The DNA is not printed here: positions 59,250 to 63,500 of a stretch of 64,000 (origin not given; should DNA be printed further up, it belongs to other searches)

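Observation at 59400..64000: RhuM gene followed by a giant NACHT/STAND-like NTPase with a C-terminal PD-(D/E)xK-like module: candidate undescribed single-gene defence system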

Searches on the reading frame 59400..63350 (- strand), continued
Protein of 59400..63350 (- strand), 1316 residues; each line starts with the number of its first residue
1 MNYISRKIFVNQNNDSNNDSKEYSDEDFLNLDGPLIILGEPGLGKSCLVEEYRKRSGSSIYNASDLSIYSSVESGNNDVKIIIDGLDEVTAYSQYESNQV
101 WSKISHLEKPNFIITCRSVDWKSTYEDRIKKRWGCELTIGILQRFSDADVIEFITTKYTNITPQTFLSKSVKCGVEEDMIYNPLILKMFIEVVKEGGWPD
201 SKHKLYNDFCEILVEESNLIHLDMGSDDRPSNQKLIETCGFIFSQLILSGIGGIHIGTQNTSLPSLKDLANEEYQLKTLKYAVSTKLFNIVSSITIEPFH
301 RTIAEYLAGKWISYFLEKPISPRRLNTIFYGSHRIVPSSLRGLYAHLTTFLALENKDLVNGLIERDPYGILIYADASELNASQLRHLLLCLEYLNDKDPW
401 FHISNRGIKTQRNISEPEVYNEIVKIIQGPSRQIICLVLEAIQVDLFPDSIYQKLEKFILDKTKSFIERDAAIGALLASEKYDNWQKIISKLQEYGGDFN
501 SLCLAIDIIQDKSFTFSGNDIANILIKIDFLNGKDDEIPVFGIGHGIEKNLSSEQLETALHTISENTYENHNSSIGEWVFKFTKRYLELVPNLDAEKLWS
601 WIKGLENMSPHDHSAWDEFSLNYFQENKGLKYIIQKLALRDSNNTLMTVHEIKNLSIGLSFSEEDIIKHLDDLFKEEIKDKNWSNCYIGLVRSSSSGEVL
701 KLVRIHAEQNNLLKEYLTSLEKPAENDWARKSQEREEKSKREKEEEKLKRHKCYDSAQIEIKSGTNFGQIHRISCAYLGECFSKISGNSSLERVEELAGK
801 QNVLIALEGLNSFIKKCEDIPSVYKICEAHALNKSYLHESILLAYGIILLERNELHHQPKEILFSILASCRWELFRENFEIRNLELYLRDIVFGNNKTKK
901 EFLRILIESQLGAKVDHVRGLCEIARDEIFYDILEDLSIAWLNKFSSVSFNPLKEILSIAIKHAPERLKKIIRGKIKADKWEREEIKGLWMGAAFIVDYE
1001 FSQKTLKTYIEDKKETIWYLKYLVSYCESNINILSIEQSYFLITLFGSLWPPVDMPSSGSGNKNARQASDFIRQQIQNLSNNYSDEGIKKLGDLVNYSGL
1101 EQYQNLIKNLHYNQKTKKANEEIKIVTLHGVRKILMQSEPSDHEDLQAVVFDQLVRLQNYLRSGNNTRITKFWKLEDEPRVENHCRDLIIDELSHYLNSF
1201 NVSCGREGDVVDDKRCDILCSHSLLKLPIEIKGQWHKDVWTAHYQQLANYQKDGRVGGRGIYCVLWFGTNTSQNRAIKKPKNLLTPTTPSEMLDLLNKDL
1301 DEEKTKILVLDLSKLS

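Call 56: search_protein_families(library=ncbifam, proteins=[P0002, P0010, P0015, P0022, P0026, P0039, P0051], max_evalue=1e-10)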
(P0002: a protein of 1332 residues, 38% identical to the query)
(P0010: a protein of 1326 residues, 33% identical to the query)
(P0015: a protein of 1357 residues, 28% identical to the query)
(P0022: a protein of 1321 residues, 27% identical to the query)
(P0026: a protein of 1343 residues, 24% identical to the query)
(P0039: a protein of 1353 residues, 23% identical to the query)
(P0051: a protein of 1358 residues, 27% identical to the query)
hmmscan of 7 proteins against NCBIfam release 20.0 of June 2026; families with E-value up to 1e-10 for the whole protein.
P0002 (1332 aa): 2 families
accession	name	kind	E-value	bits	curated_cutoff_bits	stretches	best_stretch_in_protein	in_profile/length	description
NF058535.1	antiphage_EruA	equivalog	0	1222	1000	1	6-1330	1-1318/1318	NACHT domain-containing antiphage protein EruA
NF058534.1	antiphage_HyoA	equivalog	6.2e-50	169.9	1200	1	130-770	195-848/1430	NACHT domain-containing antiphage protein HyoA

P0010 (1326 aa): 2 families
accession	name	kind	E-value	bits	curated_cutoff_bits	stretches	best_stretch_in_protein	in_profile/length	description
NF058535.1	antiphage_EruA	equivalog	0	1157.7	1000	1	6-1325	1-1318/1318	NACHT domain-containing antiphage protein EruA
NF058534.1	antiphage_HyoA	equivalog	8.2e-34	116.5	1200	1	134-1324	203-1427/1430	NACHT domain-containing antiphage protein HyoA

P0015 (1357 aa): 2 families
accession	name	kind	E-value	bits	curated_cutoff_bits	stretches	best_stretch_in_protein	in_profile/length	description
NF058535.1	antiphage_EruA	equivalog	0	1224.7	1000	1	8-1333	1-1318/1318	NACHT domain-containing antiphage protein EruA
NF058534.1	antiphage_HyoA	equivalog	6e-35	120.2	1200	1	303-776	361-854/1430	NACHT domain-containing antiphage protein HyoA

P0022 (1321 aa): 2 families
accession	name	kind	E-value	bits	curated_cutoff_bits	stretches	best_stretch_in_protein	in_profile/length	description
NF058535.1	antiphage_EruA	equivalog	0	1380.2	1000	1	15-1315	1-1317/1318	NACHT domain-containing antiphage protein EruA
NF058534.1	antiphage_HyoA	equivalog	3.6e-37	127.6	1200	1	140-798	196-888/1430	NACHT domain-containing antiphage protein HyoA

P0026 (1343 aa): 2 families
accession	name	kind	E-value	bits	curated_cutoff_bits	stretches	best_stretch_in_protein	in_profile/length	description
NF058535.1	antiphage_EruA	equivalog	0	1203.1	1000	1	7-1337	1-1318/1318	NACHT domain-containing antiphage protein EruA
NF058534.1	antiphage_HyoA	equivalog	3.9e-25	87.7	1200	1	134-525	197-586/1430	NACHT domain-containing antiphage protein HyoA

P0039 (1353 aa): 2 families
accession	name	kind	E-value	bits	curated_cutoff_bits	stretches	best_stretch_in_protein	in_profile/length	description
NF058535.1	antiphage_EruA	equivalog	2e-296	987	1000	1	18-1338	11-1317/1318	NACHT domain-containing antiphage protein EruA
NF058534.1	antiphage_HyoA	equivalog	6.8e-46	156.5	1200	1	141-1339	198-1428/1430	NACHT domain-containing antiphage protein HyoA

P0051 (1358 aa): 2 families
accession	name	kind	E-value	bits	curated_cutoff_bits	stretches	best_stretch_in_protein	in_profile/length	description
NF058535.1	antiphage_EruA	equivalog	4.1e-262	873.4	1000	1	14-1330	15-1318/1318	NACHT domain-containing antiphage protein EruA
NF058534.1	antiphage_HyoA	equivalog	4.7e-28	97.4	1200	1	130-773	202-849/1430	NACHT domain-containing antiphage protein HyoA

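Call 80: search_protein_families(library=padloc, alignment_id=A5, max_evalue=0.00001)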
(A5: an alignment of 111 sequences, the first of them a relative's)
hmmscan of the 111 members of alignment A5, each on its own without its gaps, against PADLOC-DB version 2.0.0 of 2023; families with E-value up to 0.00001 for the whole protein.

A. member 1, L001:9138-9932:+ (264 aa): 0 families

B. families by the number of members that match (of 111 scanned): 142 families (the first 25 are shown)
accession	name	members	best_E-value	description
PDLC05049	PDC-S59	3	1.1e-27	-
PDLC04999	PDC-S33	2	3.8e-18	-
PDLC02402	Aga_SIR2-PNTD1-PNTD2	2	4.3e-14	Class I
PDLC04134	mad2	2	4.7e-09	mads_2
PDLC04102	HerA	1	3.8e-283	-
PDLC03029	MTase_I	1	9.5e-279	Type I methyltransferase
PDLC03957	bSEFIR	1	9.7e-94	-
PDLC04106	HerA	1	4.8e-86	-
PDLC00026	DruM2|DruM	1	7.9e-85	DNA cytosine methylase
PDLC03832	BovA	1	1.7e-81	-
PDLC04098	HerA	1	4.5e-81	-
PDLC04105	HerA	1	1.2e-78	-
PDLC00029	DruM2|DruM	1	2.8e-75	DNA cytosine methylase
PDLC02185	HerA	1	4.9e-69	-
PDLC00032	DruM2|DruM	1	5e-67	DNA cytosine methylase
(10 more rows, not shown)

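Call 81: search_protein_families(library=pfam, alignment_id=A5, max_evalue=0.00001)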
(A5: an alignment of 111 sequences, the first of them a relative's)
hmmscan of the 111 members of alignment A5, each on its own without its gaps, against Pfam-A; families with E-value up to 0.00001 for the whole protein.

A. member 1, L001:9138-9932:+ (264 aa): 2 families
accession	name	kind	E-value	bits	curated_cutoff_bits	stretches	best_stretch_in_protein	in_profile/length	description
PF20789.3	4HBT_3C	-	3.5e-13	50.4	24.1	1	154-253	37-133/140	Acyl-CoA thioesterase C-terminal domain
PF13622.12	4HBT_3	-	1.4e-11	44.9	24.3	1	23-104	2-83/83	Acyl-CoA thioesterase N-terminal domain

B. families by the number of members that match (of 111 scanned): 94 families (the first 25 are shown)
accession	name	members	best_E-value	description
PF00589.27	Phage_integrase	4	5.2e-10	Phage integrase family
PF13683.12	rve_3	3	2.5e-32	Integrase core domain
PF00665.32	rve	3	6e-25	Integrase core domain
PF13276.12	HTH_21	3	5.7e-21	HTH-like domain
PF09903.14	DUF2130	2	3.5e-91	Uncharacterized protein conserved in bacteria (DUF2130)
PF07969.17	Amidohydro_3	2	1.3e-80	Amidohydrolase family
PF00593.30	TonB_dep_Rec_b-barrel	2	4.8e-53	TonB dependent receptor-like, beta-barrel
PF01545.26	Cation_efflux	2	9.2e-46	Cation efflux family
PF04607.23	RelA_SpoT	2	4.4e-43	Region found in RelA / SpoT proteins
PF00083.30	Sugar_tr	2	1.1e-40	Sugar (and other) transporter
PF13328.12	HD_4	2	9e-40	HD domain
PF00296.26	Bac_luciferase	2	2.4e-36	Luciferase-like monooxygenase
PF07690.21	MFS_1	2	1.9e-32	Major Facilitator Superfamily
PF03466.25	LysR_substrate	2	8.6e-29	LysR substrate binding domain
PF13749.12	HATPase_c_4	2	5e-23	Putative ATP-dependent DNA helicase recG C-terminal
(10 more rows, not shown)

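Call 83: search_protein_families(library=padloc, proteins=[L019:8778-9986:+, L019:14041-15363:+, L047:13951-15171:+, L027:14002-15324:+, L013:13903-15093:+, L024:14258-15520:+, L037:4293-5717:+, L052:14099-15586:+, L018:4609-5895:+, L026:13857-15110:-], max_evalue=0.001)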
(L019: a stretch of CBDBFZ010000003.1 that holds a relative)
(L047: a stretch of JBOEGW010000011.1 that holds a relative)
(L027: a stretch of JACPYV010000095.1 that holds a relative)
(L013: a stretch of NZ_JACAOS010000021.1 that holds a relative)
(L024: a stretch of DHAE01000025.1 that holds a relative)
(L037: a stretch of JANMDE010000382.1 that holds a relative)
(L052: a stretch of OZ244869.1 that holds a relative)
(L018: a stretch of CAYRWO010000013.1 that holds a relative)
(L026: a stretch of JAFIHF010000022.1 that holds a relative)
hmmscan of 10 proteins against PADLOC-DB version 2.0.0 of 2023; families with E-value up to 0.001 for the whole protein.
L019:8778-9986:+ (402 aa): 7 families
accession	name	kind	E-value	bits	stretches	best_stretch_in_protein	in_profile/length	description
PDLC04790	PDC-S01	-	2.2e-94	314.6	1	1-394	8-419/422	-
PDLC04789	PDC-S01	-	2.5e-50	169.6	1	4-349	1-343/375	-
PDLC04791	PDC-S01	-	2.5e-28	96.8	1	4-374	1-378/395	-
PDLC04787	PDC-S01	-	3.9e-24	83.3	1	3-285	9-308/412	-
PDLC04788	PDC-S01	-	2.4e-19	67.6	2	158-352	182-388/448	-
PDLC04786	PDC-S01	-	1.8e-14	51.3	2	267-348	306-388/439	-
PDLC04792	PDC-S01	-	3.1e-09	33.9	1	270-353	308-391/452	-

L019:14041-15363:+ (440 aa): 6 families
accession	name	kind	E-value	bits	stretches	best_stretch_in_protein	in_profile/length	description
PDLC04790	PDC-S01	-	1.6e-61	206.4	1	3-417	10-407/422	-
PDLC04789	PDC-S01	-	7.3e-31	105.5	1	5-395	2-356/375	-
PDLC04787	PDC-S01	-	1.1e-16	58.7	1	17-303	24-305/412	-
PDLC04791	PDC-S01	-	1.8e-14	51.2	2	14-150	15-156/395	-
PDLC04788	PDC-S01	-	1e-09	35.8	1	24-380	23-381/448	-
PDLC04786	PDC-S01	-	4.6e-08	30.2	0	22-143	22-152/439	-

L047:13951-15171:+ (406 aa): 6 families
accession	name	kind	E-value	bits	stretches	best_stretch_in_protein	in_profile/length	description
PDLC04790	PDC-S01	-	4.5e-45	152.1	1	2-383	12-400/422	-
PDLC04789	PDC-S01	-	9.6e-23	78.8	1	1-362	1-350/375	-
PDLC04791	PDC-S01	-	2.1e-11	41.2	1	243-385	241-381/395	-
PDLC04787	PDC-S01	-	5.1e-10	36.8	1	170-294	179-309/412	-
PDLC04786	PDC-S01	-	5.1e-08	30.1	1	118-361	137-393/439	-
PDLC04788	PDC-S01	-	1.7e-06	25.2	1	168-356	183-384/448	-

L027:14002-15324:+ (440 aa): 1 family
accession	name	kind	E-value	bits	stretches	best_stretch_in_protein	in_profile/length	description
PDLC05049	PDC-S59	-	1.1e-27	95.2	1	37-285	29-273/428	-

L013:13903-15093:+ (396 aa): 0 families

L024:14258-15520:+ (420 aa): 0 families

L037:4293-5717:+ (474 aa): 0 families

L052:14099-15586:+ (495 aa): 7 families
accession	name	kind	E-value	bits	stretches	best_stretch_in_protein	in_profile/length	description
PDLC04836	PDC-S04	-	2.2e-23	80.7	1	107-280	72-227/244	-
PDLC03963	SoFic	-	3.7e-21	73.9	1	109-247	97-220/361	-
PDLC04837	PDC-S04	-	2.3e-20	70.9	1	110-281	71-225/234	-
PDLC04840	PDC-S04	-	7.6e-20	69.6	1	107-274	55-209/227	-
PDLC04966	PDC-S24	-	1.8e-08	31.7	1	182-246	278-343/497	-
PDLC04839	PDC-S04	-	9.2e-08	30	1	196-278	116-200/205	-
PDLC04838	PDC-S04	-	1.4e-07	29.5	1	179-280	96-202/209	-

L018:4609-5895:+ (428 aa): 0 families

L026:13857-15110:- (417 aa): 0 families

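Call 84: search_dna_similar(query=window:59400-63350:-, collection=plasmids, mode=protein, max_evalue=1e-10, max_rows=15)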
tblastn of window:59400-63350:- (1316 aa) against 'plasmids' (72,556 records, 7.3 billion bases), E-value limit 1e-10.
Records with a match: 23; places in all: 23; records where one place covers at least 80% of the query: 4.
Best place of each record, by identity: <60% 23.
By first word of the organism name: Rhizobium 5; Agrobacterium 4; Vibrio 3; Burkholderia 2; Bradyrhizobium 2; Pantoea 2; Paracoccus 1; Sphingobium 1; Ralstonia 1; Duffyella 1; and 1 more.
By predicted mobility (MOB-suite, as given by PLSDB): conjugative 13; non-mobilizable 8; mobilizable 2.
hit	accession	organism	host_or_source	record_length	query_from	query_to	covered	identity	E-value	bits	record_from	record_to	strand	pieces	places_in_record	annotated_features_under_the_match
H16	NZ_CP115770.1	Paracoccus sediminicola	cell culture,sediment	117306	45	1288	95%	26.6%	4e-93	340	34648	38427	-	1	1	hypothetical protein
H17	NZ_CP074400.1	Agrobacterium salinitolerans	Cotton,tiaaue sample,root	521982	81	1286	92%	25.4%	1e-83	310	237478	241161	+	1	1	hypothetical protein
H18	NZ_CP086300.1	Burkholderia ambifaria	cell culture,agricultural soil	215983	82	1314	94%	23.8%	2e-88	325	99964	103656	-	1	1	hypothetical protein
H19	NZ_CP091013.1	Burkholderia cenocepacia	-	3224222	84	1289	92%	24.3%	3e-86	318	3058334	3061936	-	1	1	none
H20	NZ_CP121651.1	Bradyrhizobium sp. CB82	Stylosanthes guianensis,cell culture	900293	81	1288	75%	24.4%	8e-31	259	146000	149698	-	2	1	hypothetical protein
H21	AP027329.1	Sphingobium sp. TomTYG64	-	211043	3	1099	76%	23.6%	3e-28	229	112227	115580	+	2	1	hypothetical protein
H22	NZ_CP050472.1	Vibrio campbellii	single cell,seawater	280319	81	1282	66%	25.1%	1e-27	216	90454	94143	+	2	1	hypothetical protein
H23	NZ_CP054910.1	Pantoea ananatis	-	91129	83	1268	59%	24.5%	1e-15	178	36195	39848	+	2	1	hypothetical protein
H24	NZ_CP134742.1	Pantoea agglomerans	cell culture,Water from creek adjacent ...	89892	83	1290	58%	23.4%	8e-15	172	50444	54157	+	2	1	hypothetical protein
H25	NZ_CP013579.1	Rhizobium phaseoli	Phaseolus vulgaris,Whole ...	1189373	83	1281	46%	25.0%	1e-18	176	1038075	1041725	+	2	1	record has no annotation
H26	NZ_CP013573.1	Rhizobium phaseoli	Phaseolus vulgaris,Whole ...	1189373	83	1281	46%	25.0%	1e-18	176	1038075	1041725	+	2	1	record has no annotation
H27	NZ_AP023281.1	Agrobacterium vitis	Vitis vinifera,grapevine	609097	83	1288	47%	24.2%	5e-17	183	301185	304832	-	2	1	hypothetical protein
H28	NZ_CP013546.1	Rhizobium phaseoli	Phaseolus vulgaris,Whole ...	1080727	83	1281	44%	25.7%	1e-17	173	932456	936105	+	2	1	record has no annotation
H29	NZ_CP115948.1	Ralstonia solanacearum MolK2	Musa sp.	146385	110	1269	41%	24.8%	8e-16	180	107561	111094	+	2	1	hypothetical protein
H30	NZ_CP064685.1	Bradyrhizobium sp. CW1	Acmispon strigosus,cell culture,bulk ...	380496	754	1282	40%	24.1%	1e-28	134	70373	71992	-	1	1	hypothetical protein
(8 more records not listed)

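Call 85: search_dna_similar(query=window:59400-63350:-, collection=phages, mode=protein, max_evalue=1e-10, max_rows=10)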
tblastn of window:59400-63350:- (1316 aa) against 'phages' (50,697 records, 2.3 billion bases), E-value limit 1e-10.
Records with a match: 1; places in all: 1; records where one place covers at least 80% of the query: 0.
Best place of each record, by identity: <60% 1.
By first word of the organism name: Bacteriophage 1.
By host as written in the record: - 1.
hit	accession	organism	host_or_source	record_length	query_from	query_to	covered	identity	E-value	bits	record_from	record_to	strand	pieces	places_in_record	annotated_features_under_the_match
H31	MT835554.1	Bacteriophage sp.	human fecal samples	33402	284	1289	76%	24.0%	9e-60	233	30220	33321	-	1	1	record has no annotation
